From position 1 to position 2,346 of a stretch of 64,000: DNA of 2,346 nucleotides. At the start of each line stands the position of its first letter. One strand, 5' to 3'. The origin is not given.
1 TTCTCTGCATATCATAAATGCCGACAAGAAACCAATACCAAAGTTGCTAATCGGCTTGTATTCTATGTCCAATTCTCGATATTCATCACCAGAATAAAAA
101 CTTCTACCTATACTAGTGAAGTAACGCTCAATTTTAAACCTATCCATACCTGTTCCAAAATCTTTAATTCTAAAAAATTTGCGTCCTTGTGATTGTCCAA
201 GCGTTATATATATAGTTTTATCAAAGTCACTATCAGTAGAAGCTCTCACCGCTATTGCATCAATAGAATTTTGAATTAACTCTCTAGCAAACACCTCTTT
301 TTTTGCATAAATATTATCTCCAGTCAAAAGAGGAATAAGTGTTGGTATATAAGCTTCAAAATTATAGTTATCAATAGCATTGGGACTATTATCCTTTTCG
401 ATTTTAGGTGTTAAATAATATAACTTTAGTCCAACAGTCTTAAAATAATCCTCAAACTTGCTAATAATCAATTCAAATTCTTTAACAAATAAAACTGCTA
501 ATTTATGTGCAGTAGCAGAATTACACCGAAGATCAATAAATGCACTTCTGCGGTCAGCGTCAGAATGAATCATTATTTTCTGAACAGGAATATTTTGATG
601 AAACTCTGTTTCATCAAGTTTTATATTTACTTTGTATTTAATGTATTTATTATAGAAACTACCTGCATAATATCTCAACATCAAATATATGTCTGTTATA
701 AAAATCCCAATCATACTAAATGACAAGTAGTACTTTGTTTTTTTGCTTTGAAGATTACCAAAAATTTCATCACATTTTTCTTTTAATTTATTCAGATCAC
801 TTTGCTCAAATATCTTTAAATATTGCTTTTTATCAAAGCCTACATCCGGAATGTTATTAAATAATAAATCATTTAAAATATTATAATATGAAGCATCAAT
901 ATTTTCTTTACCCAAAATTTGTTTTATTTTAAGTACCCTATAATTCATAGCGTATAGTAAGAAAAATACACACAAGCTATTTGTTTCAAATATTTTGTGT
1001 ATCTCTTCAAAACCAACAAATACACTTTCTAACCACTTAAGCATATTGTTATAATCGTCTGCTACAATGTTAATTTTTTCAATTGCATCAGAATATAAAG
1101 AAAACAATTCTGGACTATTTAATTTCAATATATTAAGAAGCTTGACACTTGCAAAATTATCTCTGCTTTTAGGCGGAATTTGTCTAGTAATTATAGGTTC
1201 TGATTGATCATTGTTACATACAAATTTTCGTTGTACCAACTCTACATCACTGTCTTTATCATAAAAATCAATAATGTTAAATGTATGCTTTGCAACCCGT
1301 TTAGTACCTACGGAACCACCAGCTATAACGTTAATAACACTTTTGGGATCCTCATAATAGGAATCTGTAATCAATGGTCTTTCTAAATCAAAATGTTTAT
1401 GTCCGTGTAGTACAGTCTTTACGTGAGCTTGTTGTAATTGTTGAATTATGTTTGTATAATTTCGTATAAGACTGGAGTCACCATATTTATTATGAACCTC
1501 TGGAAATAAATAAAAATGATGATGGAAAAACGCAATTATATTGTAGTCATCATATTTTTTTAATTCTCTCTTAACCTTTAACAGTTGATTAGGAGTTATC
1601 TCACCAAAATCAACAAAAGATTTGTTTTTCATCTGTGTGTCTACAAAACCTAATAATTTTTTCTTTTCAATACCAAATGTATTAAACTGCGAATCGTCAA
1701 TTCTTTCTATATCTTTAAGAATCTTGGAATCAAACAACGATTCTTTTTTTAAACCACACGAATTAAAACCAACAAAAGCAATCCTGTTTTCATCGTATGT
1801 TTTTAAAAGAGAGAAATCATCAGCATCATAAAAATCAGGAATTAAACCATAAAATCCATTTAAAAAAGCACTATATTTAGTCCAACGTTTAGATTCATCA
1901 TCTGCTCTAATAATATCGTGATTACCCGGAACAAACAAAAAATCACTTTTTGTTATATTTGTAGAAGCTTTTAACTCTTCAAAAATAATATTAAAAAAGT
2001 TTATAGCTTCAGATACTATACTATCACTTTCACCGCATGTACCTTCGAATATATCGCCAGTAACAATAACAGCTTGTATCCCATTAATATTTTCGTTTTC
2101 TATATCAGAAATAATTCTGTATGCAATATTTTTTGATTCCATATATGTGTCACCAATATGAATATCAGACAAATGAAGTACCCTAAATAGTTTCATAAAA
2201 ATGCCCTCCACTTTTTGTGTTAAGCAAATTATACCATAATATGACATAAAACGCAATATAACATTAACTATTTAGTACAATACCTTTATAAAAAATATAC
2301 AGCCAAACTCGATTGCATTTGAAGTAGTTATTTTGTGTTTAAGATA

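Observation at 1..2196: Large metallophosphoesterase-GHKL ATPase fusion protein on a decayed tRNA-linked island (missing from the ORF track)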

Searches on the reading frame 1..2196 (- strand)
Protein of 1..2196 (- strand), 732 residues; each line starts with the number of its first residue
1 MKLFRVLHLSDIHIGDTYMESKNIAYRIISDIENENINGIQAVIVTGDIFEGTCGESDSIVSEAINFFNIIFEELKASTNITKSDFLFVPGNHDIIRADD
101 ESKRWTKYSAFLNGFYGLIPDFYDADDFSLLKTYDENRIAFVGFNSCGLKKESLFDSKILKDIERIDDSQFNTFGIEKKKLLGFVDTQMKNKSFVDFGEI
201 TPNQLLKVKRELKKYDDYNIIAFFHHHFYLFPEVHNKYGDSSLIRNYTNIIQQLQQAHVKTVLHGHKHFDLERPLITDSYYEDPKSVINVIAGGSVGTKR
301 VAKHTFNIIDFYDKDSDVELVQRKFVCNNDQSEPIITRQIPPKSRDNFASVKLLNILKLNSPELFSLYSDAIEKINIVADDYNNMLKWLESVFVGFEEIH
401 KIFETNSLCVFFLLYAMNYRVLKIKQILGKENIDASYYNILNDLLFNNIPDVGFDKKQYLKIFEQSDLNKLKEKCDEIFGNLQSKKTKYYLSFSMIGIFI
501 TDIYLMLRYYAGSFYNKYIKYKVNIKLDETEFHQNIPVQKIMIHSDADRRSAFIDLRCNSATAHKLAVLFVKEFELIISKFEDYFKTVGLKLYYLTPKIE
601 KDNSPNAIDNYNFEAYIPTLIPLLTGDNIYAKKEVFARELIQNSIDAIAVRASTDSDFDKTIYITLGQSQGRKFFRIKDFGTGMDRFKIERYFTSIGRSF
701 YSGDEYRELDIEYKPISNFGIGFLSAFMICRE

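Call 4: search_protein_families(library=pfam, proteins=[window:1-2196:-], max_evalue=0.1)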
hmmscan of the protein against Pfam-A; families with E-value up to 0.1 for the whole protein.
window:1-2196:- (732 aa): 3 families
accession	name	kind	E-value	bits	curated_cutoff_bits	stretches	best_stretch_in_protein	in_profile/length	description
PF00149.33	Metallophos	-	2.1e-10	41.8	21.5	1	4-268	1-189/191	Calcineurin-like phosphoesterase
PF13589.12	HATPase_c_3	-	9.2e-06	26.2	25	1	639-731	9-86/137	Histidine kinase-, DNA gyrase B-, and HSP90-like ATPase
PF02518.31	HATPase_c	-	0.013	16.4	26.4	1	638-702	11-63/111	Histidine kinase-, DNA gyrase B-, and HSP90-like ATPase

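Call 5: search_protein_families(library=padloc, proteins=[window:1-2196:-], max_evalue=0.1)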
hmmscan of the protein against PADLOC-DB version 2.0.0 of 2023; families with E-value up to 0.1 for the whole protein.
window:1-2196:- (732 aa): 0 families

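Call 7: find_homologous_proteins(query=window:1-2196:-)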
Query window:1-2196:- (732 aa): 211 proteins with E <= 0.001 among 8000 candidates; the best 120 are listed.
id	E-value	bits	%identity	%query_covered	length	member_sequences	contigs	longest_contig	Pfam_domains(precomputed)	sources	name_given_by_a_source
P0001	0.0e+0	1641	100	100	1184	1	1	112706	PF00149.34,PF13589.13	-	-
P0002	0.0e+0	1459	87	100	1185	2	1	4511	PF00149.34,PF13589.13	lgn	-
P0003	0.0e+0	1456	88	100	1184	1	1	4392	PF00149.34,PF13589.13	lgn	-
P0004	0.0e+0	1432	85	100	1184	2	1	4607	PF00149.34,PF13589.13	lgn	-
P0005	0.0e+0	1430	86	100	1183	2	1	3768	PF00149.34,PF13589.13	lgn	-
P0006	0.0e+0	1429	85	100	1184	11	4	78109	PF00149.34,PF13589.13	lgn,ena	-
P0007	0.0e+0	1429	85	100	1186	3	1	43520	PF00149.34,PF13589.13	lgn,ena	-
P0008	0.0e+0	1428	86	100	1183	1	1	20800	PF00149.34,PF13589.13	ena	-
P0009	0.0e+0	1422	85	100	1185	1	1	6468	PF00149.34,PF13589.13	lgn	-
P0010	0.0e+0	1420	85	100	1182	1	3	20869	PF00149.34,PF13589.13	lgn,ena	-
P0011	0.0e+0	1420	85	100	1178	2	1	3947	PF00149.34,PF13589.13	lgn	-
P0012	0.0e+0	1410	84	100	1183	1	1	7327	PF00149.34,PF13589.13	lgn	-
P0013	0.0e+0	1410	85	100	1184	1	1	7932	PF00149.34,PF13589.13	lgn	-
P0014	0.0e+0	1410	84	100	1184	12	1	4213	PF00149.34,PF13589.13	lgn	-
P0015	0.0e+0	1408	84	100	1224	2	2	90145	PF00149.34,PF13589.13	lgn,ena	-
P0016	0.0e+0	1408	85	100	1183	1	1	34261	PF00149.34,PF13589.13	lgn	-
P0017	0.0e+0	1397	84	100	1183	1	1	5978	PF00149.34,PF13589.13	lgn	-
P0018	0.0e+0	1395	84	100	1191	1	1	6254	PF00149.34,PF13589.13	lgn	-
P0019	0.0e+0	1394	84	100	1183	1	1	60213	PF00149.34,PF13589.13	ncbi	ncbi:MAG: metallophosphoesterase [Candidatus Fimenecus sp.]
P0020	0.0e+0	1389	83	100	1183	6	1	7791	PF00149.34,PF13589.13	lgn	-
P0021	0.0e+0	1388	83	100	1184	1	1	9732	PF00149.34,PF13589.13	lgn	-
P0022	0.0e+0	1386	83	100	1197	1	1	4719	PF00149.34,PF13589.13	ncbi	-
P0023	0.0e+0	1384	83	100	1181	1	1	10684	PF00149.34,PF13589.13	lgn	-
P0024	0.0e+0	1380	83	100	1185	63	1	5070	PF00149.34,PF13589.13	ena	-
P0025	0.0e+0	1379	83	100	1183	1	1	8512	PF00149.34,PF13589.13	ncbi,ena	-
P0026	0.0e+0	1371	83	100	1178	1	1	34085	PF00149.34,PF13589.13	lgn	-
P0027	0.0e+0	1357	82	100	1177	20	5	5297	PF00149.34,PF13589.13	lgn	-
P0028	0.0e+0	1354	81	100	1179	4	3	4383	PF00149.34,PF13589.13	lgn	-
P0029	0.0e+0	1353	80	100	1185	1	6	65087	PF00149.34,PF13589.13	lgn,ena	-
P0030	0.0e+0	1326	82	98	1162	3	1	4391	PF00149.34,PF13589.13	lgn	-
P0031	0.0e+0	1321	80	100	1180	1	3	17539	PF00149.34,PF13589.13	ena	-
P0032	0.0e+0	1321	79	100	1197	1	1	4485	PF00149.34,PF13589.13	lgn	-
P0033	0.0e+0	1312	78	100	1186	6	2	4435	PF00149.34,PF13589.13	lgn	-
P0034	0.0e+0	1299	78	100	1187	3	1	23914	PF00149.34,PF13589.13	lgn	-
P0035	0.0e+0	1296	78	100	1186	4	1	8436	PF00149.34,PF13589.13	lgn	-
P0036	0.0e+0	1274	75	100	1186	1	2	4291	PF00149.34,PF13589.13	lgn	-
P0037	0.0e+0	1242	73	100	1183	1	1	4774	PF00149.34,PF13589.13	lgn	-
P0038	0.0e+0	1232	75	100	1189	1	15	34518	PF00149.34,PF13589.13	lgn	-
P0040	0.0e+0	1215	72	100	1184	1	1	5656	PF00149.34,PF13589.13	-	-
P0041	0.0e+0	1212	71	100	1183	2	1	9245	PF00149.34,PF13589.13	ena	-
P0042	0.0e+0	1190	71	100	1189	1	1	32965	PF00149.34,PF13589.13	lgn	-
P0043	0.0e+0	1187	72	100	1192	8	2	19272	PF00149.34,PF13589.13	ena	-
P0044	0.0e+0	1174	70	100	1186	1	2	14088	PF00149.34,PF13589.13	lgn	-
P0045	0.0e+0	1170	71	100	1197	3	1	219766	PF00149.34,PF13589.13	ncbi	-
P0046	0.0e+0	1120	68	100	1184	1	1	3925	PF00149.34,PF13589.13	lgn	-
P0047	0.0e+0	1117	67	100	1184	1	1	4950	PF00149.34,PF13589.13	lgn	-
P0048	0.0e+0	1097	66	100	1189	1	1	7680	PF00149.34,PF13589.13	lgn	-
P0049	0.0e+0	1094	65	100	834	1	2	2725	PF00149.34,PF13589.13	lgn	-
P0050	0.0e+0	1077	65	100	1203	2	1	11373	PF00149.34,PF13589.13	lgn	-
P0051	0.0e+0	1070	65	100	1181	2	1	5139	PF00149.34,PF13589.13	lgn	-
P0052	0.0e+0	1068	65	100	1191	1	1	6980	PF00149.34,PF02518.32,PF13589.13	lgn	-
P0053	0.0e+0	1058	63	100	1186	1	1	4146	PF00149.34,PF13589.13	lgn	-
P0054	0.0e+0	1054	65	100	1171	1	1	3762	PF00149.34,PF13589.13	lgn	-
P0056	0.0e+0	1049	64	100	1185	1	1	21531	PF00149.34,PF13589.13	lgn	-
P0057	0.0e+0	1040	63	100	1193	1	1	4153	PF00149.34,PF13589.13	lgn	-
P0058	2.9e-287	973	59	100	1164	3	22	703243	PF00149.34,PF13589.13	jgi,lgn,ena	-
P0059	2.4e-285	967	59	100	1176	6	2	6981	PF00149.34,PF13589.13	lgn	-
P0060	6.1e-265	899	56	100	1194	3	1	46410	PF00149.34,PF13589.13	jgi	-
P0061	4.7e-258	877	54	100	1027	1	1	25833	PF00149.34,PF13589.13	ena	-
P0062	3.9e-256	870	54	100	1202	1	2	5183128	PF00149.34,PF13589.13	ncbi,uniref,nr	ncbi:metallophosphoesterase [Clostridium estertheticum]|uniref:Metallophosphoesterase n=1 Tax=Clostr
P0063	7.0e-256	869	55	100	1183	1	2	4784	PF00149.34,PF13589.13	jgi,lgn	jgi:hypothetical protein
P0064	1.0e-255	869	55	100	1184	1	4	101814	PF00149.34,PF13589.13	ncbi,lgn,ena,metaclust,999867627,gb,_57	metaclust:\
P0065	1.2e-253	862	54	100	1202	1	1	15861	PF00149.34,PF13589.13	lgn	-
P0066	9.5e-252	856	53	100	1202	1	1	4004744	PF00149.34,PF13589.13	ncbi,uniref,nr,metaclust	ncbi:hypothetical protein CBO05C_2260 [Clostridium botulinum B str. Osaka05]|uniref:Calcineurin-like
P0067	1.4e-251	855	53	100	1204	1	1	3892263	PF00149.34,PF13589.13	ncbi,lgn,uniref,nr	ncbi:ATP-binding protein [Tissierella sp. MB52-C2]|uniref:metallophosphoesterase n=1 Tax=Tissierella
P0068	1.6e-250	852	53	100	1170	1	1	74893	PF00149.34,PF13589.13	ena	-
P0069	1.1e-249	849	52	100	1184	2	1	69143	PF00149.34,PF13589.13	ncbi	-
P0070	5.3e-249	847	53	100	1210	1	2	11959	PF00149.34,PF13589.13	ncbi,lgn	-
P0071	1.3e-248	845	52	100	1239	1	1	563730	PF00149.34,PF13589.13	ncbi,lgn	-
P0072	1.1e-244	832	52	100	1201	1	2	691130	PF00149.34,PF13589.13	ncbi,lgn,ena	-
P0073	1.3e-244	832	53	100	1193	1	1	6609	PF00149.34,PF13589.13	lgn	-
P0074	5.4e-244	830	52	100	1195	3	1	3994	PF00149.34,PF13589.13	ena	-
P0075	2.5e-243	828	51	100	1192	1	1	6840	PF00149.34,PF13589.13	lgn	-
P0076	2.7e-243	828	52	100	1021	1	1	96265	PF00149.34,PF13589.13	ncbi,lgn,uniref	ncbi:ATP-binding protein [Clostridium sp. WILCCON 0269]|uniref:ATP-binding protein n=1 Tax=Candidatu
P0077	3.4e-243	828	51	100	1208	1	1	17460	PF00149.34,PF13589.13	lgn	-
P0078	4.0e-243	827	52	100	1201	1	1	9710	PF00149.34,PF13589.13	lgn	-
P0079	1.4e-242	825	51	100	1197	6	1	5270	PF00149.34,PF13589.13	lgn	-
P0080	2.9e-242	824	51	100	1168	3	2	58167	PF00149.34,PF13589.13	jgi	-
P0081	5.0e-242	824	51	100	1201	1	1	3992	PF00149.34,PF13589.13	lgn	-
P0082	9.4e-242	823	51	100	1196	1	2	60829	PF00149.34,PF13589.13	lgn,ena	-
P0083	2.8e-241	821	52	100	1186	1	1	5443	PF00149.34,PF13589.13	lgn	-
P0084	3.4e-241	821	51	100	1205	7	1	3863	PF00149.34,PF13589.13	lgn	-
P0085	5.1e-241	820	51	100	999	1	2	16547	PF00149.34,PF13589.13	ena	-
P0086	8.2e-241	820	51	100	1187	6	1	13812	PF00149.34,PF13589.13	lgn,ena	-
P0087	9.9e-241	819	51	100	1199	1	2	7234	PF00149.34,PF13589.13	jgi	jgi:DNA repair exonuclease SbcCD nuclease subunit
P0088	1.1e-240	819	51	100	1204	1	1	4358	PF00149.34,PF13589.13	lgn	-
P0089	1.2e-240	819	51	100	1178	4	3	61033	PF00149.34,PF13589.13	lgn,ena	-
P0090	1.3e-240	819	51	100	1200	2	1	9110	PF00149.34,PF13589.13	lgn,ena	-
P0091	1.4e-240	819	51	100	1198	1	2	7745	PF00149.34,PF13589.13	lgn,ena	-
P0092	1.8e-240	819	51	100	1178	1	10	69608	PF00149.34,PF13589.13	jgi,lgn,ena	jgi:hypothetical protein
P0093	2.0e-240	818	52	100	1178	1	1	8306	PF00149.34,PF13589.13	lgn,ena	-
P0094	2.1e-240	818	52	100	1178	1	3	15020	PF00149.34,PF13589.13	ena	-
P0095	2.1e-240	818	52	100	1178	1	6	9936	PF00149.34,PF13589.13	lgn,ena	-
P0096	2.2e-240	818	51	100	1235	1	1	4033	PF00149.34,PF13589.13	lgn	-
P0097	3.0e-240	818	51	100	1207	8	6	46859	PF00149.34,PF13589.13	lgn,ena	-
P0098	3.7e-240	818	51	100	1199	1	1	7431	PF00149.34,PF13589.13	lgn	-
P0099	4.4e-240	817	50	100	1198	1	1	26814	PF00149.34,PF13589.13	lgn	-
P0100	4.5e-240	817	51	100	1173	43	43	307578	PF00149.34,PF13589.13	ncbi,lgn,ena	-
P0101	5.0e-240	817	51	100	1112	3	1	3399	PF00149.34,PF13589.13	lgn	-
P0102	5.5e-240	817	51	100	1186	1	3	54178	PF00149.34,PF13589.13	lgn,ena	-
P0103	6.7e-240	817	51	100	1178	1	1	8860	PF00149.34,PF13589.13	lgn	-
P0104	1.1e-239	816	51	100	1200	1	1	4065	PF00149.34,PF13589.13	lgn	-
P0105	2.0e-239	815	51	100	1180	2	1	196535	PF00149.34,PF13589.13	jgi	-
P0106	2.8e-239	815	51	100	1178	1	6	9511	PF00149.34,PF13589.13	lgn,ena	-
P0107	3.0e-239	814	51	100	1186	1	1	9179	PF00149.34,PF13589.13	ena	-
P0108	3.2e-239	814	51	100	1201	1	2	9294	PF00149.34,PF13589.13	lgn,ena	-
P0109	4.9e-239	814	51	100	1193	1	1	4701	PF00149.34,PF13589.13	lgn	-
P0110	7.1e-239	813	51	100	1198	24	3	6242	PF00149.34,PF13589.13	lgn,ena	-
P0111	1.1e-238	813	51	100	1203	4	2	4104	PF00149.34,PF13589.13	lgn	-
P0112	1.2e-238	813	51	100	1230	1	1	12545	PF00149.34,PF13589.13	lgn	-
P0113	1.3e-238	812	52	100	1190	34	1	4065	PF00149.34,PF13589.13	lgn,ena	-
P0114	1.8e-238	812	51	100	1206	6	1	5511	PF00149.34,PF13589.13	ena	-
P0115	3.1e-238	811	51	100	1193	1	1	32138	PF00149.34,PF13589.13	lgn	-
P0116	3.6e-238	811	50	100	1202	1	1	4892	PF00149.34,PF13589.13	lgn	-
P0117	4.8e-238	811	51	100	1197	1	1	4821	PF00149.34,PF13589.13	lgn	-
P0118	5.7e-238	810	51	100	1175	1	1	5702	PF00149.34,PF13589.13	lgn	-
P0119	6.2e-238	810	51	100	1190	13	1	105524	PF00149.34,PF13589.13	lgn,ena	-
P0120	7.0e-238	810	51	100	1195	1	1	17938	PF00149.34,PF13589.13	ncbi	-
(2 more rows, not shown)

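Call 8: search_solved_structures(query=window:1-2196:-, max_evalue=1)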
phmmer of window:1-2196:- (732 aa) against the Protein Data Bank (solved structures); distinct sequences matched with E-value up to 1: 139 (the best 60 are shown).
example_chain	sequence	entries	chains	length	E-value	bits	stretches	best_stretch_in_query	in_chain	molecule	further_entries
7k9r_A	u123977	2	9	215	1.8e-08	36.7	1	608-730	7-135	Hsp90-like protein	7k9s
7k9u_A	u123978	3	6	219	1.9e-08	36.6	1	608-730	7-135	Hsp90-like protein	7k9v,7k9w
6lr9_A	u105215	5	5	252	2.5e-08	36.3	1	594-730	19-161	Heat shock protein HSP 90-alpha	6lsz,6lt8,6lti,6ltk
5h22_A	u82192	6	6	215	2.8e-08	36.1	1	607-730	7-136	Hsp90aa1 protein | Heat shock protein HSP 90-alpha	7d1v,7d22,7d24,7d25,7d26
4gqt_A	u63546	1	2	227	2.9e-08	36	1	609-730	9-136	Heat shock protein 90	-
6gqs_A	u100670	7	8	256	2.9e-08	36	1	606-730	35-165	Heat shock protein HSP 90-alpha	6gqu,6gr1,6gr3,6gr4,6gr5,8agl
3k97_A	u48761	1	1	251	3.5e-08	35.8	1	600-730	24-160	Heat shock protein HSP 90-alpha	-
6u99_A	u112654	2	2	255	3.6e-08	35.7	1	605-730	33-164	Heat shock protein HSP 90-alpha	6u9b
5ggz_B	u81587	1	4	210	3.6e-08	35.7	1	608-730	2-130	Heat shock protein HSP 90-alpha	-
6u98_A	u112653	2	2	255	3.6e-08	35.7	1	605-730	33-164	Heat shock protein HSP 90-alpha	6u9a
1zw9_A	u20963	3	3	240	3.9e-08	35.6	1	605-730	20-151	HSP82 | ATP-dependent molecular chaperone HSP82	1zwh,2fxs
8b7i_A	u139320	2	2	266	4.3e-08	35.5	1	604-730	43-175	HSP90AA1 protein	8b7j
8jr7_A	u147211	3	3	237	4.6e-08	35.4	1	606-730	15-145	Heat shock protein HSP 90-alpha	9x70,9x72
3hhu_A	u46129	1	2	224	5.3e-08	35.2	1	606-730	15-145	Heat shock protein HSP 90-alpha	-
2ccs_A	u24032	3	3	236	5.3e-08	35.2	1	606-730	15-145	HEAT SHOCK PROTEIN HSP-90 ALPHA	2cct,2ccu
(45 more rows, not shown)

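Call 9: search_protein_families(library=ncbifam, proteins=[window:1-2196:-], max_evalue=0.1)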
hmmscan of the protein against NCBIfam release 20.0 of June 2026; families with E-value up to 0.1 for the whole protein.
window:1-2196:- (732 aa): 8 families
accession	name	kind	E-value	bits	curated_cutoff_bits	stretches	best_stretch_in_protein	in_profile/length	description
NF053862.1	DS9_1_antiphage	equivalog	2.3e-21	76.2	420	1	5-302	195-479/486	anti-phage phosphoesterase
NF010683.0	PRK14083.1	equivalog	1.1e-18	67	455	1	617-731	12-122/604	HSP90 family protein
NF003555.1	PRK05218.1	equivalog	1.1e-13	50.6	371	1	611-730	3-130/614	molecular chaperone HtpG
NF008359.0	PRK11148.1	equivalog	1.4e-06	28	225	1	195-273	134-210/275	3',5'-cyclic-AMP phosphodiesterase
TIGR00619.1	sbcd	subfamily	3.5e-06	27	77.65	1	5-97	2-89/252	exonuclease subunit SbcD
NF008206.2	PRK10966.1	equivalog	2.8e-05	23.4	450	1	5-104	2-95/380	exonuclease subunit SbcD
NF003743.0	PRK05340.1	equivalog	0.0012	18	134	0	6-96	4-84/242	UDP-2,3-diacylglucosamine diphosphatase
NF047352.1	P_loop_sacsin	domain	0.077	13.5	50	0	636-731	3-75/80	sacsin N-terminal ATP-binding-like domain-containing protein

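Call 11: find_encoding_contigs(protein=P0001, flank=10000, max_places=3)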
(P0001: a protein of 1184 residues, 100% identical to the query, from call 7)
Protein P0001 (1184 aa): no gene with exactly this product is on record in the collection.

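Call 12: search_protein_families(library=pfam, proteins=[P0001], max_evalue=1)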
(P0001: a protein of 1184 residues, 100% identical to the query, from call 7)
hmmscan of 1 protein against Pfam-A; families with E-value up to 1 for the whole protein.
P0001 (1184 aa): 4 families
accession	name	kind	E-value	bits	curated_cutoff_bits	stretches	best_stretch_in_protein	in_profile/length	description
PF00149.33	Metallophos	-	2.4e-10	41.6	21.5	1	4-268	1-189/191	Calcineurin-like phosphoesterase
PF13589.12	HATPase_c_3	-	1.8e-07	31.7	25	1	639-739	9-94/137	Histidine kinase-, DNA gyrase B-, and HSP90-like ATPase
PF02518.31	HATPase_c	-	0.0069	17.3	26.4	1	638-732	11-82/111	Histidine kinase-, DNA gyrase B-, and HSP90-like ATPase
PF12588.13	PSDC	-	0.27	11.8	23.4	1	929-997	3-73/138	Phophatidylserine decarboxylase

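Call 13: search_protein_families(library=ncbifam, proteins=[P0001], max_evalue=1)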
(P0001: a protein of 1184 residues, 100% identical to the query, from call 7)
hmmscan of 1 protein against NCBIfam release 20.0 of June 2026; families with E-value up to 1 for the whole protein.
P0001 (1184 aa): 9 families
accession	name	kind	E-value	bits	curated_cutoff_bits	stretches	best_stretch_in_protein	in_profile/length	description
NF010683.0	PRK14083.1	equivalog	9.2e-26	90.4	455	1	617-824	12-218/604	HSP90 family protein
NF003555.1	PRK05218.1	equivalog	2.1e-22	79.4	371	1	611-811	3-209/614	molecular chaperone HtpG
NF053862.1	DS9_1_antiphage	equivalog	4.7e-21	75.2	420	1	5-302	195-479/486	anti-phage phosphoesterase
NF008359.0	PRK11148.1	equivalog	3.9e-06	26.6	225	1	195-273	134-210/275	3',5'-cyclic-AMP phosphodiesterase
TIGR00619.1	sbcd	subfamily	6.9e-06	26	77.65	1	5-97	2-89/252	exonuclease subunit SbcD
NF008206.2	PRK10966.1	equivalog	5.6e-05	22.4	450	1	5-104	2-95/380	exonuclease subunit SbcD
NF050001.1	restrict_BbrUII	equivalog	0.00071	18.2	550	1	660-751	38-128/659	BbrUII/HgiDII family restriction enzyme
NF003743.0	PRK05340.1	equivalog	0.0037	16.5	134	1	6-96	4-84/242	UDP-2,3-diacylglucosamine diphosphatase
NF047352.1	P_loop_sacsin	domain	0.034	14.6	50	1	636-735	3-79/80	sacsin N-terminal ATP-binding-like domain-containing protein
